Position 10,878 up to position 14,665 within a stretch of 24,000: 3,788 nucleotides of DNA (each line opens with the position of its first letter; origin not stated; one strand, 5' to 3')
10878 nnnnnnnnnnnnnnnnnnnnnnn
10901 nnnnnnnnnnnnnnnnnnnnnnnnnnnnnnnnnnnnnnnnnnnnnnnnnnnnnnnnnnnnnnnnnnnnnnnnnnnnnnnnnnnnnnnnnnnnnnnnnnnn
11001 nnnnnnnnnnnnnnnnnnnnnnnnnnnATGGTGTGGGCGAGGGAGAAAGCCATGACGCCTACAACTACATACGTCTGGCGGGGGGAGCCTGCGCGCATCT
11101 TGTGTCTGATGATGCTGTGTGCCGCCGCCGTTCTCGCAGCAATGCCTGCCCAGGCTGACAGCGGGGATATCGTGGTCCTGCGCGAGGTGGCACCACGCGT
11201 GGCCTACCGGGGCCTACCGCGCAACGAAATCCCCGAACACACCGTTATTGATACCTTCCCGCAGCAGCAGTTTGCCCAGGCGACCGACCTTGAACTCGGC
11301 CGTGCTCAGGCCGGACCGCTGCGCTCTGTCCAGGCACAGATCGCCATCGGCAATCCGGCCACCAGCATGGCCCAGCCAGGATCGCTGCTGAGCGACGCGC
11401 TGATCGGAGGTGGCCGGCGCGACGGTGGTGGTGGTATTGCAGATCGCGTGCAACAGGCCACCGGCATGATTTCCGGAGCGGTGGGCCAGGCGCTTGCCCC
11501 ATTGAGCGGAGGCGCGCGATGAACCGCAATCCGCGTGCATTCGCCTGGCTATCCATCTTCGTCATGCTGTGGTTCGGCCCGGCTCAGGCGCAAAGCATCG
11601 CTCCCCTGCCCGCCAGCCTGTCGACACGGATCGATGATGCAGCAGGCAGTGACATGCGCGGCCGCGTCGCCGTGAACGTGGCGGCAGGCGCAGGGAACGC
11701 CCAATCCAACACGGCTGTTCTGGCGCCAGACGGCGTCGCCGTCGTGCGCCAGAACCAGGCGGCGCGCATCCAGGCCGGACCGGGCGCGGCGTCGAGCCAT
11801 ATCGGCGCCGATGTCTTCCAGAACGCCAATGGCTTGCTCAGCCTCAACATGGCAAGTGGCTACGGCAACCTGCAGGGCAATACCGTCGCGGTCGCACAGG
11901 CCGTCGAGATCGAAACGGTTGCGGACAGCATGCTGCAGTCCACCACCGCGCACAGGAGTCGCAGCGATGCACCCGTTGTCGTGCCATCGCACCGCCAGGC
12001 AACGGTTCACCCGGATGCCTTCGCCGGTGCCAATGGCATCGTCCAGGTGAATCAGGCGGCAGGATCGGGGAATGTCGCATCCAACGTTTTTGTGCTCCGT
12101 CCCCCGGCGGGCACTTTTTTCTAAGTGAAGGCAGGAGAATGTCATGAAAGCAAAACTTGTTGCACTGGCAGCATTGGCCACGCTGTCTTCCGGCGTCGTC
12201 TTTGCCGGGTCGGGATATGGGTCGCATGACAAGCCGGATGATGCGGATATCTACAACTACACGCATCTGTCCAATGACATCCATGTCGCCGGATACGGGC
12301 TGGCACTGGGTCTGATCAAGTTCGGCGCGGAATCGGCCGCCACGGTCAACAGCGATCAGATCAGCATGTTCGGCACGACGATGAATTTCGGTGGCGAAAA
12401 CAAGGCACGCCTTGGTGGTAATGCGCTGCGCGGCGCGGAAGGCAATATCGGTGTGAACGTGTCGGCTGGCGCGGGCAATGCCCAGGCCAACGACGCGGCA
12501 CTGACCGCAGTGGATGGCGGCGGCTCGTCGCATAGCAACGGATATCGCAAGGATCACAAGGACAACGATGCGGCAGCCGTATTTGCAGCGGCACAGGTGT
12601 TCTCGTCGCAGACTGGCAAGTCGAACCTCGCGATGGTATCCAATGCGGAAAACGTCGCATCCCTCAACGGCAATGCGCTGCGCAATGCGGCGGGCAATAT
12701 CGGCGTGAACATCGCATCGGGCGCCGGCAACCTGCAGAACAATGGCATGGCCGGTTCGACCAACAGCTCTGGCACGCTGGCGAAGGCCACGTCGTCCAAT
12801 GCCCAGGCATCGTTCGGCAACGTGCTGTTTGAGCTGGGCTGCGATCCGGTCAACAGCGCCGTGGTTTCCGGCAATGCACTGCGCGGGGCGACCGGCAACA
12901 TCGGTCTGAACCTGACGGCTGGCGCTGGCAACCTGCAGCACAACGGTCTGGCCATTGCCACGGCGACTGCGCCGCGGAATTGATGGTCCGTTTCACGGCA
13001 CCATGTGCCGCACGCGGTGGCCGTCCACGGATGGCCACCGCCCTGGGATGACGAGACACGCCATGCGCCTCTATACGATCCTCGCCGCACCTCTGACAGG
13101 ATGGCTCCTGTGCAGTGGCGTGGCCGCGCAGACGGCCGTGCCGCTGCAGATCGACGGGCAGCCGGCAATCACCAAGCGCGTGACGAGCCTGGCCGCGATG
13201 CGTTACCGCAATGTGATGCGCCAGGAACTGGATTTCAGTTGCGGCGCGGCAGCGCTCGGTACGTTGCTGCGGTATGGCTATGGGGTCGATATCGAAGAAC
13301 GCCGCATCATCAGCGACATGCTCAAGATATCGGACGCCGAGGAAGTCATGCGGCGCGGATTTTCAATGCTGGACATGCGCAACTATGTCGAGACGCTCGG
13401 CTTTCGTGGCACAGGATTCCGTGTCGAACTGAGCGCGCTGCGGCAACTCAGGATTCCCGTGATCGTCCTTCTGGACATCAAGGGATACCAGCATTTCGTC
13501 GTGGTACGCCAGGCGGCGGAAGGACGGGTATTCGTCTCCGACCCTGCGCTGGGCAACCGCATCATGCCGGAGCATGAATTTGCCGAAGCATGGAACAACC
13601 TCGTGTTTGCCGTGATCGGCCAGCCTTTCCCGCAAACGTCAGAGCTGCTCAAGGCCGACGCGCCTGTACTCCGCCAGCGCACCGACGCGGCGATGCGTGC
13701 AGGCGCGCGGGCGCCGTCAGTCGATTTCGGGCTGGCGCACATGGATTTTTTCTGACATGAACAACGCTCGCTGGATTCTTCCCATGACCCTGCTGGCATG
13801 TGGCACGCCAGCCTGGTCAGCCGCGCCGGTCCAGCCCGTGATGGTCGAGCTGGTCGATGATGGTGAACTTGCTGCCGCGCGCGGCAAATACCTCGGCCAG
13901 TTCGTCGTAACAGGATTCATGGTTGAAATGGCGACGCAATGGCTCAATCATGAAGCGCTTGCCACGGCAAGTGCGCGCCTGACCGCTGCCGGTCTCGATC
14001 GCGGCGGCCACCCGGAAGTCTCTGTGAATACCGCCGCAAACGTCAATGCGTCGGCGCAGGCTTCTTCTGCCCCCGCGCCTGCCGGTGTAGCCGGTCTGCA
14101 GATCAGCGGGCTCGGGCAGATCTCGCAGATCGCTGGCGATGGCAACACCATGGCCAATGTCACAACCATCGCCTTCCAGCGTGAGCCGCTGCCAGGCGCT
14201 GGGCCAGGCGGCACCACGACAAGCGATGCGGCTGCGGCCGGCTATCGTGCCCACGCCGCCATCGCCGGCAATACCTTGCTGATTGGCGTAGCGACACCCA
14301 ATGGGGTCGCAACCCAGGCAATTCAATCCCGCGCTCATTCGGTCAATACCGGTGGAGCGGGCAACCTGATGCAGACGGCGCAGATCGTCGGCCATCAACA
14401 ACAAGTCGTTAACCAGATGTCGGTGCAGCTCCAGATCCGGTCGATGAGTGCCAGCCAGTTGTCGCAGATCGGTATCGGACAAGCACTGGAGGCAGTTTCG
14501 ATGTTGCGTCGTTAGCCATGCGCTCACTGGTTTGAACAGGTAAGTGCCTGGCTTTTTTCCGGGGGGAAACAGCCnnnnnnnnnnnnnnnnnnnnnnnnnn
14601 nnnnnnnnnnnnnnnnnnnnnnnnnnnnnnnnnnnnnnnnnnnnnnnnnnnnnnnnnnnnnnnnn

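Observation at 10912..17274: Complete fapABCDEF-like functional-amyloid secretion operon wired to a sigma54 promoter and a dedicated enhancer-binding protein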

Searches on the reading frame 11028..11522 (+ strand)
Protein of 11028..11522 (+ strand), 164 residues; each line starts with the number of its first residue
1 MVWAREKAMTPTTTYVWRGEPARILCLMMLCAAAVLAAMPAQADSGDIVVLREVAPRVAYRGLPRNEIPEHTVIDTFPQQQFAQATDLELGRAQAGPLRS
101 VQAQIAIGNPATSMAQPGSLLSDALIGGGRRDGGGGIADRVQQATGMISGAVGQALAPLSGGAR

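Call 3: search_protein_families(library=pfam, proteins=[window:11028-11522:+], max_evalue=0.01)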
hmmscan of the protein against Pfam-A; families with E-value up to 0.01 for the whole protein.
window:11028-11522:+ (164 aa): 0 families

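Call 4: search_protein_families(library=ncbifam, proteins=[window:11028-11522:+], max_evalue=0.01)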
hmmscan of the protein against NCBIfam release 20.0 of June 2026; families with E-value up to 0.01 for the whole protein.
window:11028-11522:+ (164 aa): 2 families
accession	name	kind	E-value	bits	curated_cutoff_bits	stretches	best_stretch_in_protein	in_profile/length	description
NF058617.1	chaperone_FapA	equivalog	4.5e-09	36.8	110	1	26-160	11-140/146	functional amyloid chaperone FapA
NF058556.1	FblAmlydChFapa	equivalog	3.2e-06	27.4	100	1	26-159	11-140/150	fibril amyloid chaperone protein FapA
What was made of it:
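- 11052..11522 (+): fapA, encoding a secreted chaperone-like protein of 156 aa. Call 4: NCBIfam chaperone_FapA E 4.5e-9, matching profile positions 11-140 of 146.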

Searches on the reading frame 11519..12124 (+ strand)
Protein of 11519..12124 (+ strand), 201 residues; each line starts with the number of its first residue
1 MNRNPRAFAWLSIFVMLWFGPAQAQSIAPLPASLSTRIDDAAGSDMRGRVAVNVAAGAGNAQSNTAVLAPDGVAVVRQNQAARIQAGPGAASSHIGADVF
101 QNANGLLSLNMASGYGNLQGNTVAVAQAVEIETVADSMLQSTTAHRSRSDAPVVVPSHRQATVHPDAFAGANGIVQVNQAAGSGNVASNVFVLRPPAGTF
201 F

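Call 3: search_protein_families(library=pfam, proteins=[window:11519-12124:+], max_evalue=0.01)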
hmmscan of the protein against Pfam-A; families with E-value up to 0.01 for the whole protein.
window:11519-12124:+ (201 aa): 0 families

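Call 4: search_protein_families(library=ncbifam, proteins=[window:11519-12124:+], max_evalue=0.01)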
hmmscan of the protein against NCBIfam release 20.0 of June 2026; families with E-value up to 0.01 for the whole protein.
window:11519-12124:+ (201 aa): 2 families
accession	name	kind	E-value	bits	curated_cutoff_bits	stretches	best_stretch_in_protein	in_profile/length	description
NF058557.1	FblAmlydFapB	equivalog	3.6e-24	85.4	190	1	18-191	10-185/190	fibril amyloid subunit FapB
NF058558.2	AmldFbnFapC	equivalog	7.5e-09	35.7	195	2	98-190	69-162/321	amyloid-like fimbrin subunit FapC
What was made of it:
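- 11519..12124 (+): fapB, encoding the minor/nucleator amyloid subunit (201 aa, three repeats). Call 4: FapB model E 3.6e-24, profile positions 10-185 of 190.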

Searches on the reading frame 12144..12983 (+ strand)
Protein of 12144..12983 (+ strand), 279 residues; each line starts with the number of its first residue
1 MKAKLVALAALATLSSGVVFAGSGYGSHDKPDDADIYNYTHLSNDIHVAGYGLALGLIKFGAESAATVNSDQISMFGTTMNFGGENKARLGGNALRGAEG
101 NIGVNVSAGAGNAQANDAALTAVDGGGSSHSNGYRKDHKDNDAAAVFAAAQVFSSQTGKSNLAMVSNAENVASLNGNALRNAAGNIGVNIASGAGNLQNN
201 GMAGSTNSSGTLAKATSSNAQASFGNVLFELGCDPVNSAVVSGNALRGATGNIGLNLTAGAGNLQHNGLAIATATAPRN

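Call 3: search_protein_families(library=pfam, proteins=[window:12144-12983:+], max_evalue=0.01)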
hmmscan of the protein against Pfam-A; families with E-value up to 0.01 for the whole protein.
window:12144-12983:+ (279 aa): 0 families

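Call 4: search_protein_families(library=ncbifam, proteins=[window:12144-12983:+], max_evalue=0.01)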
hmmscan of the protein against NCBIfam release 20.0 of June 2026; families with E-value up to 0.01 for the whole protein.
window:12144-12983:+ (279 aa): 2 families
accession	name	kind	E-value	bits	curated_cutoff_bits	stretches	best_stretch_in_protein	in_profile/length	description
NF058558.2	AmldFbnFapC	equivalog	2.4e-21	76.7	195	2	60-227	37-188/321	amyloid-like fimbrin subunit FapC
NF058557.1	FblAmlydFapB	equivalog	1.4e-09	37.9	190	3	65-119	63-117/190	fibril amyloid subunit FapB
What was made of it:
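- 12144..12983 (+): fapC, encoding the major amyloid subunit (279 aa, three imperfect repeats). Call 4: FapC model E 2.4e-21.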

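Call 22: search_solved_structures(query=window:12144-12983:+, show_alignments=2, max_evalue=1)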
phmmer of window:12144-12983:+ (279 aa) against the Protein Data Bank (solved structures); distinct sequences matched with E-value up to 1: 2.
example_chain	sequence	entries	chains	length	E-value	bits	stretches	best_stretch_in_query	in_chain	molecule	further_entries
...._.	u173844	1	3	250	1.6e-12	51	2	141-273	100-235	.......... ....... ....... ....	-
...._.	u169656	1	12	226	2.9e-12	50.2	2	141-273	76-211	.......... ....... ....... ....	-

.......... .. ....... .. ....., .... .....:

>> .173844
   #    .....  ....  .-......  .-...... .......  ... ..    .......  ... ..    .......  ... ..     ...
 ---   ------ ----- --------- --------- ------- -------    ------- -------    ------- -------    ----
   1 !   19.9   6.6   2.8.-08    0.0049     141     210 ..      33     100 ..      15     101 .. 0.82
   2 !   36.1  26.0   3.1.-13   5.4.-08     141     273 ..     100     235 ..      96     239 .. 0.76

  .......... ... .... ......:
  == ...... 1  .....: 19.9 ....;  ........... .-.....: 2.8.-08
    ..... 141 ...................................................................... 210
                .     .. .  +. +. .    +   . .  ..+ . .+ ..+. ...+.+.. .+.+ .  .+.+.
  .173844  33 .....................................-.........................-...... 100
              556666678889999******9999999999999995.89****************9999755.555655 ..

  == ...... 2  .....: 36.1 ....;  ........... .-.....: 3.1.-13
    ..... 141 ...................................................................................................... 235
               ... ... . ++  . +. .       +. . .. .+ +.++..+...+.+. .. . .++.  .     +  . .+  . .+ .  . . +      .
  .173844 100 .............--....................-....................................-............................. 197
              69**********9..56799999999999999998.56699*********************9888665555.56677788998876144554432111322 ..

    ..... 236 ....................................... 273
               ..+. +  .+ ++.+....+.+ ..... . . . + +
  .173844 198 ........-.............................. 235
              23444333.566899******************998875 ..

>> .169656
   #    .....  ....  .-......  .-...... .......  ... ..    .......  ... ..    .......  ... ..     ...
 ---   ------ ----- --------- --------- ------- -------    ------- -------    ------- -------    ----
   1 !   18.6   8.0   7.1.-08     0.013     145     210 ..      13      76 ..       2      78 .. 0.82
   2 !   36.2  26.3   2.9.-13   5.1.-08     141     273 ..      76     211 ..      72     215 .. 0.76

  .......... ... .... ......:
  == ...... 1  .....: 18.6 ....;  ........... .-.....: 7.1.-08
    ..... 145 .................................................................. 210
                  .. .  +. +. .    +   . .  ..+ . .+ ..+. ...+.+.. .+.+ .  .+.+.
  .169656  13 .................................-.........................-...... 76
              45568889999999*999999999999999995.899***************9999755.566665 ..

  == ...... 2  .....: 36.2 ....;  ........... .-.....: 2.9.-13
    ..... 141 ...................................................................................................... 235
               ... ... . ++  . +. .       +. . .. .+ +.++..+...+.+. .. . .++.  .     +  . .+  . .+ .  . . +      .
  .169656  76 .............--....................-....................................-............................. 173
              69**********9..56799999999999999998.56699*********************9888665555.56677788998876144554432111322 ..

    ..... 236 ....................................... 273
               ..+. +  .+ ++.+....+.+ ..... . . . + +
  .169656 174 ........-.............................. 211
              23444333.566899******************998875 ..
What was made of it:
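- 12144..12983 (+): Call 22: PDB FapC fibril entries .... and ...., E 1.6e-12 and 2.9e-12.
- On Fap functional-amyloid system (fapABCDEF): Call 22: the FapC repeats align to the fibril structures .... and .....
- FapC matches the fibril structures at E 1.6e-12 (call 22). The three-repeat architecture and the repeat motif align to the FapC fibril structure (call 22).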

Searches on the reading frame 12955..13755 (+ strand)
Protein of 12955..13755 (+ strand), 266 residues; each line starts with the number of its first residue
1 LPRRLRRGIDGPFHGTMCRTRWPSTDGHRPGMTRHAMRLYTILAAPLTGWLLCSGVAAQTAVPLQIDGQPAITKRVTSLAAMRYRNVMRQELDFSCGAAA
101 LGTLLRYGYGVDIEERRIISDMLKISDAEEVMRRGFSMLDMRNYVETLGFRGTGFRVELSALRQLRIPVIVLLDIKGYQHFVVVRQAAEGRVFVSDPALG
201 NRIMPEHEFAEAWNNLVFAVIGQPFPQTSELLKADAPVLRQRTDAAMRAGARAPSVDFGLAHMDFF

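Call 3: search_protein_families(library=pfam, proteins=[window:12955-13755:+], max_evalue=0.01)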
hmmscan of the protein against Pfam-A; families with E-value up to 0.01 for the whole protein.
window:12955-13755:+ (266 aa): 1 family
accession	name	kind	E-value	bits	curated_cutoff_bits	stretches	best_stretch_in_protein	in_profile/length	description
PF03412.21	Peptidase_C39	-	9.7e-22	77.7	22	1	86-218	3-126/133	Peptidase C39 family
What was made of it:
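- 13048..13755 (+): fapD, encoding a stand-alone periplasmic C39 cysteine peptidase (start at 13048 or 13063). Call 3: Peptidase_C39 E 9.7e-22.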

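Call 4: search_protein_families(library=ncbifam, proteins=[window:12955-13755:+], max_evalue=0.01)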
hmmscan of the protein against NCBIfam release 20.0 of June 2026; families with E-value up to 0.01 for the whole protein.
window:12955-13755:+ (266 aa): 5 families
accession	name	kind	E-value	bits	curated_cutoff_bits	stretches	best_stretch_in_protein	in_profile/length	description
NF058616.2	C39_FapD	equivalog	6.9e-61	205.4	330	1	53-266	11-224/224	fibril amyloid maturation endopeptidase FapD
NF050078.1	pilus_FilB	exception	7.3e-38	130.5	475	1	78-247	54-224/277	putative pilus system C39 family peptidase FilB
TIGR03796.1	NHLM_micro_ABC1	equivalog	2.4e-15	55.8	853.3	1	95-220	12-126/710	NHLP family bacteriocin export ABC transporter peptidase/permease/ATPase subunit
NF045998.1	cleave_ABC_plasm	equivalog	2.7e-09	35.8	500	1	134-222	39-130/673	Mbov_0121 family peptidase domain-containing ABC transporter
TIGR01193.1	bacteriocin_ABC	subfamily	0.00041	19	523.85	1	95-220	6-128/708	peptide cleavage/export ABC transporter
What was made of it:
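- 13048..13755 (+): Call 4: C39_FapD E 6.9e-61, profile positions 11-224 of 224.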

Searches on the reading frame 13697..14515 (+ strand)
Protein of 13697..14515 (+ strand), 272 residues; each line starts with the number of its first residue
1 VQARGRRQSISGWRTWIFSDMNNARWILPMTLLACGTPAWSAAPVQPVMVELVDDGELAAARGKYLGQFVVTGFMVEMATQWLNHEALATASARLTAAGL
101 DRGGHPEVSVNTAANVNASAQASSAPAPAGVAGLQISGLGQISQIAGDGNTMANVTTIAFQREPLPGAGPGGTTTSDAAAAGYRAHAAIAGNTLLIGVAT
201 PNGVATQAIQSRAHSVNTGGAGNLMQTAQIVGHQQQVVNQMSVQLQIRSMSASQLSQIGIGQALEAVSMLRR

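Call 3: search_protein_families(library=pfam, proteins=[window:13697-14515:+], max_evalue=0.01)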
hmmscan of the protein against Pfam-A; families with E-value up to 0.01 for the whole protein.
window:13697-14515:+ (272 aa): 0 families

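Call 4: search_protein_families(library=ncbifam, proteins=[window:13697-14515:+], max_evalue=0.01)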
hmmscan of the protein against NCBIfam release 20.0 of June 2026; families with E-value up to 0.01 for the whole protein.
window:13697-14515:+ (272 aa): 1 family
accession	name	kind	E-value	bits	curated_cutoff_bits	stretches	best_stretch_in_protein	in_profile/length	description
NF058559.1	FblAmlydFapE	equivalog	7.9e-14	51.4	250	1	21-254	1-229/247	fibril amyloid subunit FapE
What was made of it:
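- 13757..14515 (+): fapE, encoding a secreted accessory protein (252 aa). Call 4: FapE model E 7.9e-14, profile positions 1-229 of 247.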
